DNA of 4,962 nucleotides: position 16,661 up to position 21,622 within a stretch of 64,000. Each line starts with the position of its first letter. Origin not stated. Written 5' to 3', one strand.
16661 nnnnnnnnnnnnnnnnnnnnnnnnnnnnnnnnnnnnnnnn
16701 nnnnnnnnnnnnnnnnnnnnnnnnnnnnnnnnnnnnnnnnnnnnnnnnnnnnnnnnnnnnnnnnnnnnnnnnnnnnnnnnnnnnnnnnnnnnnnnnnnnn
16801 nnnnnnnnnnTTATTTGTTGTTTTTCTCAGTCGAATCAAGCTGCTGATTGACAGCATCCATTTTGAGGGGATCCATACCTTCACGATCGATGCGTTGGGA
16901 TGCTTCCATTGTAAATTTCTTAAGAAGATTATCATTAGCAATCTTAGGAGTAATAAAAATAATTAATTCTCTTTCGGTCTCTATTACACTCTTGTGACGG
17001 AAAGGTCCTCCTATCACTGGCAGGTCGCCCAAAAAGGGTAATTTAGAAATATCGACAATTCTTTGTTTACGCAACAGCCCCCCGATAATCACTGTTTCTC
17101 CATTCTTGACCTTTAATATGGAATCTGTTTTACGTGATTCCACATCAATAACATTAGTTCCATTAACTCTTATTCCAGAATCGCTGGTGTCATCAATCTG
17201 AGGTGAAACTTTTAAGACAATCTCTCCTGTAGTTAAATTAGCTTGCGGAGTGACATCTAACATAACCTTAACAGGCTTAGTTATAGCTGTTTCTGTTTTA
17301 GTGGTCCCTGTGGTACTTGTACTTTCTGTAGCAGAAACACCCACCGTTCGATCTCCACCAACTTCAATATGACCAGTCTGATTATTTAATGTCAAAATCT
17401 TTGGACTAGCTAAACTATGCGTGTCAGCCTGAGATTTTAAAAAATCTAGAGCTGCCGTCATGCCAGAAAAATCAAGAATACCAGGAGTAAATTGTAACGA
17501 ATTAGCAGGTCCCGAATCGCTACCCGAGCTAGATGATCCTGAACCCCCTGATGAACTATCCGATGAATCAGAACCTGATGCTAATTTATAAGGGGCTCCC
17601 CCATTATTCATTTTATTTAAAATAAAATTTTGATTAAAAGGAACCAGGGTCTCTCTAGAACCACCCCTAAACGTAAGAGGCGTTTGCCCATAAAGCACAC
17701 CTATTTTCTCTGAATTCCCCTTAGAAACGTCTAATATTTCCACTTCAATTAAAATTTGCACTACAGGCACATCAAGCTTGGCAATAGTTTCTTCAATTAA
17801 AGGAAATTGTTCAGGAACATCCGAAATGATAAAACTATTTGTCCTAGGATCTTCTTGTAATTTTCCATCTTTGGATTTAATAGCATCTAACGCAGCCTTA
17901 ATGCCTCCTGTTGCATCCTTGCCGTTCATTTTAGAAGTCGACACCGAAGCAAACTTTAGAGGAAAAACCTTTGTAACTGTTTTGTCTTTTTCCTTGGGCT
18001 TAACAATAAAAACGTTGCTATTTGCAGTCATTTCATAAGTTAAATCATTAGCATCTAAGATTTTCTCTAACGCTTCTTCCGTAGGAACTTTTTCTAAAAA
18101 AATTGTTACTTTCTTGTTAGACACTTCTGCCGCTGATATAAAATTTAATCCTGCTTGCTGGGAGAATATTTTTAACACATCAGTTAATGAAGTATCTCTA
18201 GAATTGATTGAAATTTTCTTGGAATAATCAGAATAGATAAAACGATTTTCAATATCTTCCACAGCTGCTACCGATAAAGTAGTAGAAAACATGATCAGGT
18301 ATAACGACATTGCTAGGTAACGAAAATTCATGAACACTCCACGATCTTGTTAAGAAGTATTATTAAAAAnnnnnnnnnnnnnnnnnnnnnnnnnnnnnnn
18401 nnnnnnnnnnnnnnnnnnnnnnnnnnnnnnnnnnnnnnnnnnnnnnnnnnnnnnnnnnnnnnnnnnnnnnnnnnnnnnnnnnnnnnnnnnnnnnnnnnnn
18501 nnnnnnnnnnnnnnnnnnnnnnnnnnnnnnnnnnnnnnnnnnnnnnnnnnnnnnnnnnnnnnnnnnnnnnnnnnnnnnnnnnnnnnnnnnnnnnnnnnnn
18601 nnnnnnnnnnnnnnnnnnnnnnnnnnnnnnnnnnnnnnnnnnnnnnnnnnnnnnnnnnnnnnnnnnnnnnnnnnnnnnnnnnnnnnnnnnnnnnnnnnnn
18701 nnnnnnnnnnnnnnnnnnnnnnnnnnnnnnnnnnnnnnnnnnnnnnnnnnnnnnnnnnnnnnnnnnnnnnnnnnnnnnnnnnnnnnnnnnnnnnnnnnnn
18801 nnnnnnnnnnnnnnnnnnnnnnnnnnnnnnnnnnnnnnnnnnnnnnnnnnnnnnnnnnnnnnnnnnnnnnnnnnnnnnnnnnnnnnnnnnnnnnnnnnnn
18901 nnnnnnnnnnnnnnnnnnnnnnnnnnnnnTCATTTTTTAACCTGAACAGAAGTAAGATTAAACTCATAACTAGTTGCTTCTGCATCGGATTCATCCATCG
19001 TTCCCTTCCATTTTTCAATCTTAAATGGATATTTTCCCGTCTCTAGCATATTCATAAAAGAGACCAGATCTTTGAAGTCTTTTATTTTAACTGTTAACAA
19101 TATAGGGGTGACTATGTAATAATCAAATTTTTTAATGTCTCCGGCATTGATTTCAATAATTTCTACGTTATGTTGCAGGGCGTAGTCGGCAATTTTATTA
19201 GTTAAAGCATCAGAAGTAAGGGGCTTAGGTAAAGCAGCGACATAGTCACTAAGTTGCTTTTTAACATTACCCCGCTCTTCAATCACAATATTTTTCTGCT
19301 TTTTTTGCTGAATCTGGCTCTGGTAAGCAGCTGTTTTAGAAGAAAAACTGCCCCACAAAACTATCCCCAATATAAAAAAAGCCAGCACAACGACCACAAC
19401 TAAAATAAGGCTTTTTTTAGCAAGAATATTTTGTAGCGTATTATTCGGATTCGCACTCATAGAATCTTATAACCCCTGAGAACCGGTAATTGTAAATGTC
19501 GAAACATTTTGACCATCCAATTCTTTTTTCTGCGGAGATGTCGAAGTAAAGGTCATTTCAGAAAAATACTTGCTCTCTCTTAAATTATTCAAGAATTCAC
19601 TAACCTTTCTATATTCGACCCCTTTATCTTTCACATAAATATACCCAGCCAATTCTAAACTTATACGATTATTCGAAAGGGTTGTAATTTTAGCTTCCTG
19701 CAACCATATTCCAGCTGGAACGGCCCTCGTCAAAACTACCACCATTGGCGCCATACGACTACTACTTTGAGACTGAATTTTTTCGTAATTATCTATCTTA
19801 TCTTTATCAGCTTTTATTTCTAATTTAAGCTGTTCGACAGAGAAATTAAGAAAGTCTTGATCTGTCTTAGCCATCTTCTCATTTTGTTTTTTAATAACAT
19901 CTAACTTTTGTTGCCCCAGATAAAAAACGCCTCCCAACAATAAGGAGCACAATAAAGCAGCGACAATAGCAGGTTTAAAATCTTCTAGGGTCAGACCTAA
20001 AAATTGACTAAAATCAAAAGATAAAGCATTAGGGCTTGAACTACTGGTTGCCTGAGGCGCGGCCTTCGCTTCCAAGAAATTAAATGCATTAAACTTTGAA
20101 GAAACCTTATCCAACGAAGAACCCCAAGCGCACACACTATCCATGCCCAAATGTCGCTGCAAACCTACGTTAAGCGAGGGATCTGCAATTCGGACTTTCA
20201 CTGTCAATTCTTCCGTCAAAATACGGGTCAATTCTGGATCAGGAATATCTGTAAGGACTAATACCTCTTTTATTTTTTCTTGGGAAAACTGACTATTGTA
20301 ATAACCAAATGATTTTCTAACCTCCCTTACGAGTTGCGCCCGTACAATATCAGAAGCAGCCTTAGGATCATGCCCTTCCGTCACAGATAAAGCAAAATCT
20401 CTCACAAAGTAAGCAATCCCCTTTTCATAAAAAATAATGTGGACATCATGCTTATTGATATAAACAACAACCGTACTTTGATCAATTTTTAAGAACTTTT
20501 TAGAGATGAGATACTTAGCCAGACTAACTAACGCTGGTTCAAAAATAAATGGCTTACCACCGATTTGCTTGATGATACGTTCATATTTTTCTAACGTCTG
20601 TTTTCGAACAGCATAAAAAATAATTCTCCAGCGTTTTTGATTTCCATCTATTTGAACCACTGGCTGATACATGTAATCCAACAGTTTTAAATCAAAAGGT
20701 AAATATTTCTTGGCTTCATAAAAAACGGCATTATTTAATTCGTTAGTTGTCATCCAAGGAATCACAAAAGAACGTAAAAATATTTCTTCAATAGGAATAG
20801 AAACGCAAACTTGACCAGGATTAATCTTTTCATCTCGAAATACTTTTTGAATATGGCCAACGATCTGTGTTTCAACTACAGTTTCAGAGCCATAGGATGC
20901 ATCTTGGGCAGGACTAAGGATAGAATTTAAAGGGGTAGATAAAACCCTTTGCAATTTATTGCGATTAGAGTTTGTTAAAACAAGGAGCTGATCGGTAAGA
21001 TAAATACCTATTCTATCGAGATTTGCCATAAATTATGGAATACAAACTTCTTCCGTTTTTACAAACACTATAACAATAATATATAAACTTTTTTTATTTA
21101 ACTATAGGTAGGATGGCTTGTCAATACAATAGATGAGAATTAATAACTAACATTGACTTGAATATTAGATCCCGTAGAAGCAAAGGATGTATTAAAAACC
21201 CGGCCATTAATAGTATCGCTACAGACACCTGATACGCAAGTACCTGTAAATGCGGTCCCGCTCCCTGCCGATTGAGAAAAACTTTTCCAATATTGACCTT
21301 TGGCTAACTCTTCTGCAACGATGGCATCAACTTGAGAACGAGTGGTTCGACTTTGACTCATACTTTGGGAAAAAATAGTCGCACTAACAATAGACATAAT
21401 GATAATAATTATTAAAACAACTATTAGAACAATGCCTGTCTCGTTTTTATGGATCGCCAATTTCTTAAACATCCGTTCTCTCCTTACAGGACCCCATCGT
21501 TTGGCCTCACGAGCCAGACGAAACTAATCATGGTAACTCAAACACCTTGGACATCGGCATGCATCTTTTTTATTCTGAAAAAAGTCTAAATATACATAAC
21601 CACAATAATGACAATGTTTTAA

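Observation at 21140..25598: TPR protein, ExbB, ExbD, TonB-stub, Zn-ribbon protein and PilX-like minor pilin co-oriented directly upstream of the pilus operon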

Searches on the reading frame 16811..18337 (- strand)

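Call 4: search_protein_families(library=pfam, proteins=[window:16811-18337:-], max_evalue=0.01)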
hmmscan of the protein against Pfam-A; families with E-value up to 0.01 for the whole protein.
window:16811-18337:- (508 aa): 3 families
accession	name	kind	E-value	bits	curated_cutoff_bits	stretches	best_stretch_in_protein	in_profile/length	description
PF00263.26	Secretin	-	1.1e-37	129.6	27.5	1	300-467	2-168/169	Bacterial type II and III secretion system protein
PF03958.22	Secretin_N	-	1.2e-12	48.3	28.2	1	122-192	1-67/69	Bacterial type II/III secretion system short domain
PF07660.19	STN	-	4.8e-08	33.1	28.4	1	68-113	6-51/52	Secretin and TonB N terminus short domain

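Call 5: search_protein_families(library=ncbifam, proteins=[window:16811-18337:-], max_evalue=0.01)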
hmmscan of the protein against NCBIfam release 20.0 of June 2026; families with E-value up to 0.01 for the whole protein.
window:16811-18337:- (508 aa): 8 families
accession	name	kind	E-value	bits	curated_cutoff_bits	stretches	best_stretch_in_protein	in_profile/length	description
TIGR02515.1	IV_pilus_PilQ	subfamily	6e-60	203.4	284.35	1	40-467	2-427/428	type IV pilus secretin PilQ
TIGR02517.1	type_II_gspD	equivalog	1.9e-49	168.7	351.35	1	141-469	283-592/600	type II secretion system secretin GspD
NF010083.0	PRK13568.1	equivalog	8.6e-38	130.2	554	2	298-467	257-417/419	DNA uptake porin HofQ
TIGR02519.1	pilus_MshL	equivalog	2.7e-37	128.4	250.2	1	263-466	77-289/290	pilus (MSHA type) biogenesis protein MshL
TIGR02516.1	type_III_yscC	equivalog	9.2e-30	103.6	238.45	1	115-467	141-461/463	type III secretion system outer membrane ring subunit SctC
NF007851.2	PRK10560.1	exception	1.3e-26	93.4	598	2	294-467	245-409/412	DNA uptake porin HofQ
NF011873.0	PRK15346.1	equivalog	1.7e-15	56.7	524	2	258-449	294-476/499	EscC/YscC/HrcC family type III secretion system outer membrane ring protein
NF042912.1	Amuc_1098_fam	equivalog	6.2e-15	54.3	750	1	400-467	729-796/805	Amuc_1098 family type IV pilus outer membrane protein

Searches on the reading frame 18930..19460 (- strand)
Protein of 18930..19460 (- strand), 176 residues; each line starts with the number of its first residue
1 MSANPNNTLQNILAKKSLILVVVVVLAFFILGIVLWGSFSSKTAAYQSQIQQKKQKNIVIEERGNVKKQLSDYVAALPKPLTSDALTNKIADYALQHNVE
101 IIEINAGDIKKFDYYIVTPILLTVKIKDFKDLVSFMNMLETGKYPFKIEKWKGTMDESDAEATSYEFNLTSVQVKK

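Call 4: search_protein_families(library=pfam, proteins=[window:18930-19460:-], max_evalue=0.01)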
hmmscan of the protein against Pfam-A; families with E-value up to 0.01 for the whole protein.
window:18930-19460:- (176 aa): 3 families
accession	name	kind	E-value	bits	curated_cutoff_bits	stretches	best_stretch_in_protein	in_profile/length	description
PF04612.17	T2SSM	-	7.6e-05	23.4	27.8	1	16-107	16-104/160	Type II secretion system (T2SS), protein M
PF04350.18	PilO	-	8.8e-05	23.1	22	1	47-137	12-105/145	Pilus assembly protein, PilO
PF06480.20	FtsH_ext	-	0.0065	17.1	25.5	0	18-101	3-98/103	FtsH Extracellular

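Call 5: search_protein_families(library=ncbifam, proteins=[window:18930-19460:-], max_evalue=0.01)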
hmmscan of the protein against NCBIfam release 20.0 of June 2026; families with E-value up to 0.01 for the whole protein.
window:18930-19460:- (176 aa): 2 families
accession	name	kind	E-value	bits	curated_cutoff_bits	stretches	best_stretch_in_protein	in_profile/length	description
NF038293.1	permease_SagH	equivalog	0.005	15.7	450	1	8-88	9-84/370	SagH family ABC transporter permease subunit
NF040576.1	T2SS_GspM_XpsM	equivalog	0.0083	15.8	60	0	18-100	6-89/180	type II secretion system protein GspM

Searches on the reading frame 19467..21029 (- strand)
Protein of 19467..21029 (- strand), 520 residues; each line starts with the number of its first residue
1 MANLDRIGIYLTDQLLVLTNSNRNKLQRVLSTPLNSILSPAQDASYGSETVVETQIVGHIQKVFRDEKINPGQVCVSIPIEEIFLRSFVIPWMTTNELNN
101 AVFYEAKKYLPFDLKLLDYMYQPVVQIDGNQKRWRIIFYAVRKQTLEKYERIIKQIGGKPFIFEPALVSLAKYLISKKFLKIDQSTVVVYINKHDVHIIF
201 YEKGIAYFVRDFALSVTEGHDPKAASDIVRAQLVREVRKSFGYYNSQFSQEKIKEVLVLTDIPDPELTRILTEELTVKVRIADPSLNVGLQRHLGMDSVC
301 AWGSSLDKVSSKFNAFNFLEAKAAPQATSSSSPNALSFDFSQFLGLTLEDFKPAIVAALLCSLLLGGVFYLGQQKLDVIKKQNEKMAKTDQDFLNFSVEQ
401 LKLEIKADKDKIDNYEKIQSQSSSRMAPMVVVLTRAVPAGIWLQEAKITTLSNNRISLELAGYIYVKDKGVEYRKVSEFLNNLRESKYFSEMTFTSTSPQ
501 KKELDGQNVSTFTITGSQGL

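Call 4: search_protein_families(library=pfam, proteins=[window:19467-21029:-], max_evalue=0.01)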
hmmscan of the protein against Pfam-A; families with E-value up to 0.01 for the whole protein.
window:19467-21029:- (520 aa): 2 families
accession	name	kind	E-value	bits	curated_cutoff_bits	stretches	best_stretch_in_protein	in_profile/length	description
PF05137.18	PilN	-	4.5e-07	30.3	22.8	1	433-515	6-75/78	Fimbrial assembly protein (PilN)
PF11104.14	PilM_2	-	1.1e-06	28.3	27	1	54-164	45-156/340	Type IV pilus assembly protein PilM;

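Call 5: search_protein_families(library=ncbifam, proteins=[window:19467-21029:-], max_evalue=0.01)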
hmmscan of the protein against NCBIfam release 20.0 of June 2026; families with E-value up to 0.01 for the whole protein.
window:19467-21029:- (520 aa): 2 families
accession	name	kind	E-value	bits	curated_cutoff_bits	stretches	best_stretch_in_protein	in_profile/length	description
TIGR01175.1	pilM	subfamily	1.2e-12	47.5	133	1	49-215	45-219/348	type IV pilus assembly protein PilM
NF045709.1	Amuc_1101_fam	equivalog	3.3e-07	29.5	650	1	50-204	48-198/608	Amuc_1101 family PilM-like pilus complex protein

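Call 79: find_related_loci(query=A6, collection=metagenome_contigs, flank=10000)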
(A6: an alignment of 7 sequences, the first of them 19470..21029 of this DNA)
Query A6 (520 aa) in metagenome_contigs; peptide patterns used: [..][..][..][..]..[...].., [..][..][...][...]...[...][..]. (x = any residue, [..] = any of these).
600 stretches matched a pattern (row limit reached: there are more); 429 encode a relative of the query (tblastn E <= 1e-3); the best 80 are kept; 80 distinct loci.
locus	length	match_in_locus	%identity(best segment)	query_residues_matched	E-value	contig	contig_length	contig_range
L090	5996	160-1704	48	1-517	2e-153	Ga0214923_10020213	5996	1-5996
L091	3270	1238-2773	43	1-517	1e-139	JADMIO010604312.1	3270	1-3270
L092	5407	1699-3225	30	1-517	4e-77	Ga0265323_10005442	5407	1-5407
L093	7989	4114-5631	30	1-517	1e-76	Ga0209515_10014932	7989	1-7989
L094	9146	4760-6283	29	1-517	1e-69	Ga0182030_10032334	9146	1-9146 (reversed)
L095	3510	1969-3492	31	1-517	3e-69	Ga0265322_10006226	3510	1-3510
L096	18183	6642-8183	29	1-517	1e-68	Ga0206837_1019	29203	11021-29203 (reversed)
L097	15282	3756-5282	29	1-517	1e-67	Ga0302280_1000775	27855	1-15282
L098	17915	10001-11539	30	1-517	1e-66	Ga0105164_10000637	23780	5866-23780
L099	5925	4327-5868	27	1-514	4e-66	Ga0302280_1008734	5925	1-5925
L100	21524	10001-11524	28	1-517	3e-64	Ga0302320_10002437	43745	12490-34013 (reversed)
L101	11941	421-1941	28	3-514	2e-63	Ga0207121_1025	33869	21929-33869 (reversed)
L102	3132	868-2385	30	1-514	6e-64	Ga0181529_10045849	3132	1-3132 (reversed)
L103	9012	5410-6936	28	1-517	2e-63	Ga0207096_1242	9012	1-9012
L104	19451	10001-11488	28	1-501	5e-62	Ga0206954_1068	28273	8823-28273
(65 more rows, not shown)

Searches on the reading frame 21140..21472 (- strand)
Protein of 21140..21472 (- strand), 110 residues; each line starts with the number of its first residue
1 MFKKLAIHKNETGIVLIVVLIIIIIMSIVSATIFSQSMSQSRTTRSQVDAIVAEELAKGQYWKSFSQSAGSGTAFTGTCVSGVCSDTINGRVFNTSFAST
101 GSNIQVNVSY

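Call 4: search_protein_families(library=pfam, proteins=[window:21140-21472:-], max_evalue=0.01)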
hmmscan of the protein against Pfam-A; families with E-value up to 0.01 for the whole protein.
window:21140-21472:- (110 aa): 2 families
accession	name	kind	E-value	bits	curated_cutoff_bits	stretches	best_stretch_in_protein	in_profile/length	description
PF14341.11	PilX_N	-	7.1e-05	23.2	25.5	1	13-53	2-42/51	PilX N-terminal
PF07790.16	Pilin_N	-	0.00036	21.8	25.2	1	13-50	8-44/78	Archaeal Type IV pilin, N-terminal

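Call 5: search_protein_families(library=ncbifam, proteins=[window:21140-21472:-], max_evalue=0.01)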
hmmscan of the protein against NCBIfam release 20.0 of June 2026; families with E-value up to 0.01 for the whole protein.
window:21140-21472:- (110 aa): 3 families
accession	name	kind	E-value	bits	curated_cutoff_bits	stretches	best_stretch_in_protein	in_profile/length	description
NF037980.1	T2SS_GspK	equivalog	6.5e-05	22.6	130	1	12-59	2-49/307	type II secretion system minor pseudopilin GspK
NF045475.1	Opp3C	equivalog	0.00094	18.4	450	1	6-52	30-76/328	oligopeptide ABC transporter permease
NF043080.1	MMSYN1_0166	equivalog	0.0092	14.9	370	0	7-47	34-74/307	oligopeptide ABC transporter permease OppC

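Call 60: search_protein_families(library=padloc, proteins=[window:21140-21472:-], max_evalue=0.01)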
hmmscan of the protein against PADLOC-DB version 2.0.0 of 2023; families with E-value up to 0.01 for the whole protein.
window:21140-21472:- (110 aa): 0 families

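Call 61: find_homologous_proteins(query=window:21140-21472:-, max_evalue=0.01)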
Query window:21140-21472:- (110 aa): 7 proteins with E <= 0.01 among 8 candidates.
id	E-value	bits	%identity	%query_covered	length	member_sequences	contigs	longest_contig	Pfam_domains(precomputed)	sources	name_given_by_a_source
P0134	4.7e-61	221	100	100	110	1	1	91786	-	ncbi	-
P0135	2.8e-42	161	76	100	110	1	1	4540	-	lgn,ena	-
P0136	7.1e-33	130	66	95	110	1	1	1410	-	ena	-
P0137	2.2e-21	94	53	93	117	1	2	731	-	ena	-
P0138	2.7e-21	93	52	100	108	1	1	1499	PF14341.12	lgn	-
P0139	4.0e-20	90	44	100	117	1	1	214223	-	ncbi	-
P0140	2.6e-18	84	46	81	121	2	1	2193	-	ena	-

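Call 68: predict_structure(alignment_id=A4)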
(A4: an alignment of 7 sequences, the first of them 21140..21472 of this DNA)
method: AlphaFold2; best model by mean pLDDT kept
length: 110 residues; sequences in the alignment: 7
mean_pLDDT: 70.7   pTM: 0.47
mean pLDDT of the five models: 70.7, 69.1, 67.6, 66.6, 64.6
residues with pLDDT >= 90: 0; 70-90: 64; 50-70: 39; < 50: 7
segments of 3 or more residues with pLDDT < 50: 1-4
pLDDT, mean of each block of 10 residues (from residue 1): 47 78 84 60 69 83 70 58 74 78 77
secondary structure, 60 per line:
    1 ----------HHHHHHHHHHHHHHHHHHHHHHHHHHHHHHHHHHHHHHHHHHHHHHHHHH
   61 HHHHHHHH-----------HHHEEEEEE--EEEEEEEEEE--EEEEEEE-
elements in order: H11-68 E83-88 E91-100 E103-109

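Call 70: fold_search(model_id=the predicted structure, library=pdb)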
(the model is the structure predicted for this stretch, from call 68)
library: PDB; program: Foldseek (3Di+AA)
matches with E <= 10: 360; with E <= 0.001: 0
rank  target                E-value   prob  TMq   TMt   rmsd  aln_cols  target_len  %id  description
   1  3t4n_B                5.4e-01  0.41  0.29  0.30   8.0        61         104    8  Structure of the regulatory fragment of Saccharomyces cerevisiae AMPK in complex with ADP (released 2011-11-09)
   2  7z4b_EA               7.9e-01  0.16  0.27  0.11  17.9        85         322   19  Bacteriophage SU10 virion (C1) (released 2022-12-28)
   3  3te5_B                9.5e-01  0.30  0.29  0.30   7.9        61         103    8  structure of the regulatory fragment of sacchromyces cerevisiae ampk in complex with NADH (released 2011-11-09)
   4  7q3e_B                1.2e+00  0.33  0.28  0.07   2.8        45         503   11  Structure of the mouse CPLANE-RSG1 complex (released 2022-04-06)
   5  9a1f_R                1.6e+00  0.44  0.50  0.48   4.9       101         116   18  Integrative structure of the XcpGHIJK pseudo pilus filament model of a type II secretion system (released 2021-06-18)
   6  9oay_A                1.8e+00  0.35  0.23  0.04   1.5        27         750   11  TNA polymerase, 8-64, ternary complex (released 2025-12-10)
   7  6wyb_A                1.9e+00  0.35  0.23  0.04   1.3        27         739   11  RTX (Reverse Transcription Xenopolymerase) in complex with an RNA/DNA hybrid (released 2020-08-19)
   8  5vu9_A                2.0e+00  0.35  0.23  0.04   1.3        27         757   11  TNA polymerase, translocated product (released 2017-12-06)
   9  9oat_A                2.0e+00  0.33  0.23  0.03   1.5        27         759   11  TNA polymerase, 5-270, binary complex (released 2025-12-10)
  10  2xhb_A                2.2e+00  0.30  0.23  0.04   1.5        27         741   11  Crystal structure of DNA polymerase from Thermococcus gorgonarius in complex with hypoxanthine-containing DNA (released 2010-07-21)
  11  5tuv_A                2.2e+00  0.09  0.28  0.29  12.3        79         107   10  Crystal structure of the E2F5-DP1-p107 ternary complex (released 2017-05-03)
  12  9gp8                  2.3e+00  0.33  0.23  0.04   1.2        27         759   11  Crystal Structure of TgoT_PGLVVWA XNA Polymerase (Apo) (released 2024-10-02)
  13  6is7_B                2.3e+00  0.30  0.23  0.04   1.5        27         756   15  Structure of 9N-I DNA polymerase incorporation with dA in the active site (released 2019-08-28)
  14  7om3_A                2.3e+00  0.30  0.23  0.03   1.4        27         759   11  Crystal structure of KOD DNA Polymerase in a binary complex with Hypoxanthine containing template (released 2021-10-13)
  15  2vwk                  2.5e+00  0.30  0.23  0.03   1.3        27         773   11  Uracil Recognition in Archaeal DNA Polymerases Captured by X-ray Crystallography. V93Q polymerase variant (released 2008-07-22)
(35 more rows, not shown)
